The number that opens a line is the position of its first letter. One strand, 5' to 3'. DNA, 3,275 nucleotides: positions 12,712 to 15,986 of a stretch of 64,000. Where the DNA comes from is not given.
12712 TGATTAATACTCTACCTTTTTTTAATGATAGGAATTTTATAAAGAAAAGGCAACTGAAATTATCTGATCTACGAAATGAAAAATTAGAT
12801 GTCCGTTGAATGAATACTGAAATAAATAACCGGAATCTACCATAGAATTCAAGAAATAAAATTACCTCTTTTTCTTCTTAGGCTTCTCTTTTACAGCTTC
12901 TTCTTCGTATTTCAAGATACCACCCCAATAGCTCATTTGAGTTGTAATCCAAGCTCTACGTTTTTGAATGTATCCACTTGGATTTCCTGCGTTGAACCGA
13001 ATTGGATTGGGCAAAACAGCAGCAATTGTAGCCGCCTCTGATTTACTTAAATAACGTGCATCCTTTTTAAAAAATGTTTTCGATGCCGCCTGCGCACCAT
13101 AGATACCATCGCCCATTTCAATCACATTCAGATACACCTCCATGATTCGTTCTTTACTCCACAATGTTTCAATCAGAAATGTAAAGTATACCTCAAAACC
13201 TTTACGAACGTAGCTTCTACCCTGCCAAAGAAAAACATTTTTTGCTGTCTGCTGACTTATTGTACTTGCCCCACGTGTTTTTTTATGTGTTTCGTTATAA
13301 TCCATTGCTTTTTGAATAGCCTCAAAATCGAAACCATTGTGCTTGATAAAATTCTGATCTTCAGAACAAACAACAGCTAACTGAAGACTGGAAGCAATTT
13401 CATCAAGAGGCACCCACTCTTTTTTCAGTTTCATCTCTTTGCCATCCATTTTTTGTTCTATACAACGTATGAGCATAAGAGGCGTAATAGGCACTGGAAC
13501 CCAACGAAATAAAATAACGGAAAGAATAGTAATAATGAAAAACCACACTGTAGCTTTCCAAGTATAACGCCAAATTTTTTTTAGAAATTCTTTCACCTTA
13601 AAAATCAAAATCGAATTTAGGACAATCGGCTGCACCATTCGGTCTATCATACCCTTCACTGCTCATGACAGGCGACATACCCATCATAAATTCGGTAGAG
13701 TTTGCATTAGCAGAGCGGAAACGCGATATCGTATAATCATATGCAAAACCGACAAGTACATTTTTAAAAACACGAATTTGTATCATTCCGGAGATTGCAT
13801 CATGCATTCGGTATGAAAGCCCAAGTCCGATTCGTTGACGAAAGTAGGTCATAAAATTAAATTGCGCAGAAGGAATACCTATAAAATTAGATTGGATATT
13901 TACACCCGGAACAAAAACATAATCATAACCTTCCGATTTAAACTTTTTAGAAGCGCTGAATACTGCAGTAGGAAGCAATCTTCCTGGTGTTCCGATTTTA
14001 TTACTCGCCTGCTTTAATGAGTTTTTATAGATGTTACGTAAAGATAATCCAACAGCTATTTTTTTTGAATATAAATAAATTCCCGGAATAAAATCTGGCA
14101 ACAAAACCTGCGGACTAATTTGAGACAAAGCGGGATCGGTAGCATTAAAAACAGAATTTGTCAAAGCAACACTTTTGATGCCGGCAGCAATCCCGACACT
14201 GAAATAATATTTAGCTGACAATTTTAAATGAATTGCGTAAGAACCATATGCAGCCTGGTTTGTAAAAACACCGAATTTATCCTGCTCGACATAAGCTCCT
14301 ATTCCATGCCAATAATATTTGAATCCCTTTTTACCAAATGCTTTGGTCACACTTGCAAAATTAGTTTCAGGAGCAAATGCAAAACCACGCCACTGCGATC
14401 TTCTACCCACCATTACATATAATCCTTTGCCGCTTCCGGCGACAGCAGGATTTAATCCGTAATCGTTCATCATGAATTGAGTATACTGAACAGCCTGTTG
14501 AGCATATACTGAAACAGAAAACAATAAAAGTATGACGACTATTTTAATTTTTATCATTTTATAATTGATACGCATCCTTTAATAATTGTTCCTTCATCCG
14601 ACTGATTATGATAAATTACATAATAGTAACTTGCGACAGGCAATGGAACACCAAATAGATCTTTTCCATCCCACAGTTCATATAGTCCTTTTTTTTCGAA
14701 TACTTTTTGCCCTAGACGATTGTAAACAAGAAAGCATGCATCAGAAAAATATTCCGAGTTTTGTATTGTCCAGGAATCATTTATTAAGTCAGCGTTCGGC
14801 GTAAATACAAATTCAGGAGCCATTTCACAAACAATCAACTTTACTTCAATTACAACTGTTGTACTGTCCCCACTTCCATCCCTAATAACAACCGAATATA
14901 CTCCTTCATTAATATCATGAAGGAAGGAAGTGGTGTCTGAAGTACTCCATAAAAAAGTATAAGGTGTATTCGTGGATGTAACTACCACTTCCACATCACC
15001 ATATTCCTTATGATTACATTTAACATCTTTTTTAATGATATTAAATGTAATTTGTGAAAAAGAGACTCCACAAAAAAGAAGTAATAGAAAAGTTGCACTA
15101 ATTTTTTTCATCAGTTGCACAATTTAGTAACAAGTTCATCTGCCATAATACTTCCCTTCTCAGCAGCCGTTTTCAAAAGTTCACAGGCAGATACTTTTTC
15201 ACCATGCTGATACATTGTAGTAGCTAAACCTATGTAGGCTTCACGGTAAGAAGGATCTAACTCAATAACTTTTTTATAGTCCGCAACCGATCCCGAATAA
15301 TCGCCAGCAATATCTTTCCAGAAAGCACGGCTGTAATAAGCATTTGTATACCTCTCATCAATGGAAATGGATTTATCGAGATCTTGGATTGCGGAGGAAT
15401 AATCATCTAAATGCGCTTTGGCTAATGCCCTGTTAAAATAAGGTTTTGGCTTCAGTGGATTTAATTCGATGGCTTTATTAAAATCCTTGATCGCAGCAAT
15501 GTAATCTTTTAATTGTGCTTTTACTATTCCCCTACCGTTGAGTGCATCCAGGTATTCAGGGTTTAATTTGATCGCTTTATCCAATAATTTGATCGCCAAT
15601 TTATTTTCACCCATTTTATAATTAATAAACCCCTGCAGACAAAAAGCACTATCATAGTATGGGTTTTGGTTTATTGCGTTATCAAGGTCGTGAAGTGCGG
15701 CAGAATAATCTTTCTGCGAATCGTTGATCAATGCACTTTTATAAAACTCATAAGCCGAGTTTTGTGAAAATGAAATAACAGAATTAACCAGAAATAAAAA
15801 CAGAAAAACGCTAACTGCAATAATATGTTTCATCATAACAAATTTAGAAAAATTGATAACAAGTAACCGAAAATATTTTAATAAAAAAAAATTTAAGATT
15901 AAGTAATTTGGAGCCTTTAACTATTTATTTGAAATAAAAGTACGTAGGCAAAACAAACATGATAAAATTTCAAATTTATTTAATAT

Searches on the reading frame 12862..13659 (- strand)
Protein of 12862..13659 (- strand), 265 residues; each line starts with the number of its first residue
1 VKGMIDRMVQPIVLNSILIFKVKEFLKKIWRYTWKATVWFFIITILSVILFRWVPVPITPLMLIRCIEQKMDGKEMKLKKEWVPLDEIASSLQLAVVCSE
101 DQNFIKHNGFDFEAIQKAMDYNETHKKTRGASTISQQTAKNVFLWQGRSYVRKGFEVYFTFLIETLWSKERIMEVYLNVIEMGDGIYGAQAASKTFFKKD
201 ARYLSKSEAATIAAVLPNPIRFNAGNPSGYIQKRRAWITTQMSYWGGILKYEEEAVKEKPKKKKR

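Call 8: search_protein_families(library=pfam, proteins=[window:12862-13659:-], max_evalue=0.0001)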
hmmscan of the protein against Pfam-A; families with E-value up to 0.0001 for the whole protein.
window:12862-13659:- (265 aa): 1 family
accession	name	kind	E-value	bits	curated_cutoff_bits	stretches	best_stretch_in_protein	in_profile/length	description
PF00912.28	Transgly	-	3.9e-51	173.4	27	1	77-242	11-177/178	Transglycosylase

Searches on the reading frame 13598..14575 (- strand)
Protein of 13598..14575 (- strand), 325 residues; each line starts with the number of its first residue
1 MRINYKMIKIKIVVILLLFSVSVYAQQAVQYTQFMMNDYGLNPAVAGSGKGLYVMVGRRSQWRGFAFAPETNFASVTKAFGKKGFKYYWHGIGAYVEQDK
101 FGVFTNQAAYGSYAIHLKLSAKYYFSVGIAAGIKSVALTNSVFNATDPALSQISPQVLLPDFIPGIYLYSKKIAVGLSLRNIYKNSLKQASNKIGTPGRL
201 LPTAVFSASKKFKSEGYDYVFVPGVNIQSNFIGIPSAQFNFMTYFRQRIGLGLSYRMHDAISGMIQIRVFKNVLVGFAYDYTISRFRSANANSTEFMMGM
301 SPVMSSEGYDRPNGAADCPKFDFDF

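Call 8: search_protein_families(library=pfam, proteins=[window:13598-14575:-], max_evalue=0.0001)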
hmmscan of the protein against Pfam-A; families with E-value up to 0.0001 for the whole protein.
window:13598-14575:- (325 aa): 1 family
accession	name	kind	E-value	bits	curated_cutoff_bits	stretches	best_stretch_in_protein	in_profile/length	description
PF11751.14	PorP_SprF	-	2.2e-54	185.3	22.3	1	24-299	2-272/273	Type IX secretion system membrane protein PorP/SprF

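Call 69: search_protein_families(library=ncbifam, proteins=[window:13598-14575:-], max_evalue=0.00001)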
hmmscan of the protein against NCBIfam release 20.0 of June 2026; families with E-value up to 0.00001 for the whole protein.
window:13598-14575:- (325 aa): 1 family
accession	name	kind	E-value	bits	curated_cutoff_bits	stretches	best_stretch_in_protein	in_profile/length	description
TIGR03519.1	T9SS_PorP_fam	subfamily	2.6e-53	181.4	90.55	1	9-299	2-289/292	PorP/SprF family type IX secretion system membrane protein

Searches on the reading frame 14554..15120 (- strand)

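Call 8: search_protein_families(library=pfam, proteins=[window:14554-15120:-], max_evalue=0.0001)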
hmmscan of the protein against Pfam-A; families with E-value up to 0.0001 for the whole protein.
window:14554-15120:- (188 aa): 2 families
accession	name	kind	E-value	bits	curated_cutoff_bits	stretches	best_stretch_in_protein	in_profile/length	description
PF13585.12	CHU_C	-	4.5e-17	62.4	27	1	105-184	6-84/86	CHU_C Type IX secretion signal domain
PF13573.12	SprB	-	7.8e-05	22.7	28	0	30-63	4-37/37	SprB repeat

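Call 39: search_protein_families(library=pfam, proteins=[window:14554-15120:-], max_evalue=10)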
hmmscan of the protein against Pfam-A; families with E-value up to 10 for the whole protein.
window:14554-15120:- (188 aa): 4 families
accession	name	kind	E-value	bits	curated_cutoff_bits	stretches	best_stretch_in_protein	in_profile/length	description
PF13585.12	CHU_C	-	4.5e-17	62.4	27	1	105-184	6-84/86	CHU_C Type IX secretion signal domain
PF13573.12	SprB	-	7.8e-05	22.7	28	1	30-63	4-37/37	SprB repeat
PF00520.37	Ion_trans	-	0.0098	15.6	25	1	2-64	124-184/241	Ion transport protein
PF14573.12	PP-binding_2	-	0.063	14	32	1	54-97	42-85/96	Acyl-carrier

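Call 69: search_protein_families(library=ncbifam, proteins=[window:14554-15120:-], max_evalue=0.00001)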
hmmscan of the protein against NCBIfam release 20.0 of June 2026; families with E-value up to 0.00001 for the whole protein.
window:14554-15120:- (188 aa): 1 family
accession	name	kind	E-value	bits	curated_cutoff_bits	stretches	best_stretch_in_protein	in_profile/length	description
TIGR04131.1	Bac_Flav_CTERM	domain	1.1e-12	48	35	1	105-186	6-83/85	T9SS type B sorting domain-containing protein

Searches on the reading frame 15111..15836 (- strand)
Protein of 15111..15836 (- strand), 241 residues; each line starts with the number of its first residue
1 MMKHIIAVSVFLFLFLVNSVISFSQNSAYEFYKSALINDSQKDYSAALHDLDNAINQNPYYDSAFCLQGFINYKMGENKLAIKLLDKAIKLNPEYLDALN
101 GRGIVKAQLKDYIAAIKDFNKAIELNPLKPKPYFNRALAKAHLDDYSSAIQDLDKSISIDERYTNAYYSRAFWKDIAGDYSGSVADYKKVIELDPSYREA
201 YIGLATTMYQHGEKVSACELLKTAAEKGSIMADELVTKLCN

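Call 8: search_protein_families(library=pfam, proteins=[window:15111-15836:-], max_evalue=0.0001)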
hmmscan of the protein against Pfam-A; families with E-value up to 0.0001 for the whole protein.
window:15111-15836:- (241 aa): 16 families
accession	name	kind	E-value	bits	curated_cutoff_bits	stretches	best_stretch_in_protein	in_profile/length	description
PF00515.34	TPR_1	-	5.4e-27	92.9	27.8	2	97-127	2-32/34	Tetratricopeptide repeat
PF13414.12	TPR_11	-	2.5e-26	91.5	26.8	3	178-212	8-42/42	TPR repeat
PF07719.23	TPR_2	-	3.5e-24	83.3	27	1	97-127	2-32/34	Tetratricopeptide repeat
PF13181.12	TPR_8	-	5.8e-18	63.9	25.7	0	97-127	2-32/34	Tetratricopeptide repeat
PF13371.12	TPR_9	-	2.4e-16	60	35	0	125-161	24-60/73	Tetratricopeptide repeat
PF13431.12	TPR_17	-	1e-14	53.9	24.4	0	119-151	2-34/34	Tetratricopeptide repeat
PF13432.12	TPR_16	-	1.6e-13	51.2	32.7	1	73-127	8-62/65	Tetratricopeptide repeat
PF14559.12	TPR_19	-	3.3e-13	50.2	25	0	177-227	4-54/68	Tetratricopeptide repeat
PF13428.12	TPR_14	-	5.7e-10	39.3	23.5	0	74-101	13-40/44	Tetratricopeptide repeat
PF13424.12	TPR_12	-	2.9e-09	37.4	30.1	0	68-125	9-74/77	Tetratricopeptide repeat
PF13174.12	TPR_6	-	4.1e-07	30.7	26.3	0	68-94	6-32/33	Tetratricopeptide repeat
PF12569.14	NatA_aux_su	-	7.7e-06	25.6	33.3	0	29-92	193-256/515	N-terminal acetyltransferase A, auxiliary subunit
PF24575.1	TPR_Slam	-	1.4e-05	25.9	35.2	0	168-217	51-100/104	Surface lipoprotein assembly modifier, N-terminal TPR repeats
PF12895.13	ANAPC3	-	2.5e-05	24.9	27.2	0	14-88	9-82/82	Anaphase-promoting complex, cyclosome, subunit 3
PF25062.1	ARM_TT21_N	-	3.5e-05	24.1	40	0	31-126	103-198/222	Tetratricopeptide repeat protein 21 N-terminal ARM repeat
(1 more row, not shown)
